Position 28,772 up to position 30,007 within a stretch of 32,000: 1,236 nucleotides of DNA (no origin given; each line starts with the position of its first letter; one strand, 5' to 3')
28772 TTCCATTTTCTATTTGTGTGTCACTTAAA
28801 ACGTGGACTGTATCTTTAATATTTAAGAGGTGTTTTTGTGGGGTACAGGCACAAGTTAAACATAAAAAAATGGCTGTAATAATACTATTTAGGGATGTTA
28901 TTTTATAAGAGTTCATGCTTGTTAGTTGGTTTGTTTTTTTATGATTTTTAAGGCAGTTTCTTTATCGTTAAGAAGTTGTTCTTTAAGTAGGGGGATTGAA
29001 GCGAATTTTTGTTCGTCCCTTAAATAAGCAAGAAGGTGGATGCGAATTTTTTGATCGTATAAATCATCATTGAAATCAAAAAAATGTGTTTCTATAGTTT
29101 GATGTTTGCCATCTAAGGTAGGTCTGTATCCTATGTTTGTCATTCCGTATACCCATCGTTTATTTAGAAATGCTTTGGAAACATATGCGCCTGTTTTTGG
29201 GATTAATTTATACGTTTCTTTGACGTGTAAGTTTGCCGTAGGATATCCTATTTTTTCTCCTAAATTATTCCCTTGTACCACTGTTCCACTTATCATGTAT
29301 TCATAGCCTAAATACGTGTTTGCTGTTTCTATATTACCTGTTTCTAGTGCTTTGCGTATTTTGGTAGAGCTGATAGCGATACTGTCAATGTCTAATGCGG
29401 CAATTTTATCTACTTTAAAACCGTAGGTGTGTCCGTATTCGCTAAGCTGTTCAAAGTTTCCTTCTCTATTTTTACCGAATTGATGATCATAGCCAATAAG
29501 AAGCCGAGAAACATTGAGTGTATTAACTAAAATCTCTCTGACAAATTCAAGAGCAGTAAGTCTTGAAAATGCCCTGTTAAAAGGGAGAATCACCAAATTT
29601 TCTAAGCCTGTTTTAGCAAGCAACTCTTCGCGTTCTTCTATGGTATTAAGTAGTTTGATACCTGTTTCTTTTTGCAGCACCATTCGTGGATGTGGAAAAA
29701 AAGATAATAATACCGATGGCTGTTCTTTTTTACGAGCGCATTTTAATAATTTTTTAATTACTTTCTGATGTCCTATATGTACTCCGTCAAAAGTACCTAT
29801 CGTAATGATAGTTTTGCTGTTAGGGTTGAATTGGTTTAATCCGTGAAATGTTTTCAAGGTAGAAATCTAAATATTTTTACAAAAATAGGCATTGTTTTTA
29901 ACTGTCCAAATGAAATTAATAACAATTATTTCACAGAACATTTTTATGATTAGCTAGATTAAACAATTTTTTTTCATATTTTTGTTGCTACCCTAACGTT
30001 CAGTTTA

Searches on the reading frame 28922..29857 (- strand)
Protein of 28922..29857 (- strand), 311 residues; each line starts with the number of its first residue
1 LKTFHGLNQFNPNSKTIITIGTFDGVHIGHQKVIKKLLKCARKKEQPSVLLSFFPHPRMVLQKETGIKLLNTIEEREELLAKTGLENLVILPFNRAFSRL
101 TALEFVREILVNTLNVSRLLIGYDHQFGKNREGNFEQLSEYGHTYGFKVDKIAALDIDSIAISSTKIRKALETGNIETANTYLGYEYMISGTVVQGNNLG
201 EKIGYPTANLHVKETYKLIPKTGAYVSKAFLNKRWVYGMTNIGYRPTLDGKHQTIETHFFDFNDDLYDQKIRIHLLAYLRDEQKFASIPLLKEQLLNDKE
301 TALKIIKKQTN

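Call 79: search_protein_families(library=pfam, proteins=[window:28922-29857:-], max_evalue=0.00001)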
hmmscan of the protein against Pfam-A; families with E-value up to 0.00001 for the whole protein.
window:28922-29857:- (311 aa): 3 families
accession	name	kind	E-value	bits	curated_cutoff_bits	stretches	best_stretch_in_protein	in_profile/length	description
PF06574.18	FAD_syn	-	4.8e-49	166.6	27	1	13-166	5-158/158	FAD synthetase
PF01687.23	Flavokinase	-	4.1e-41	140.5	19.6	1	183-305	1-123/124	Riboflavin kinase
PF01467.32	CTP_transf_like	-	6.6e-07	30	21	1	18-169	1-132/133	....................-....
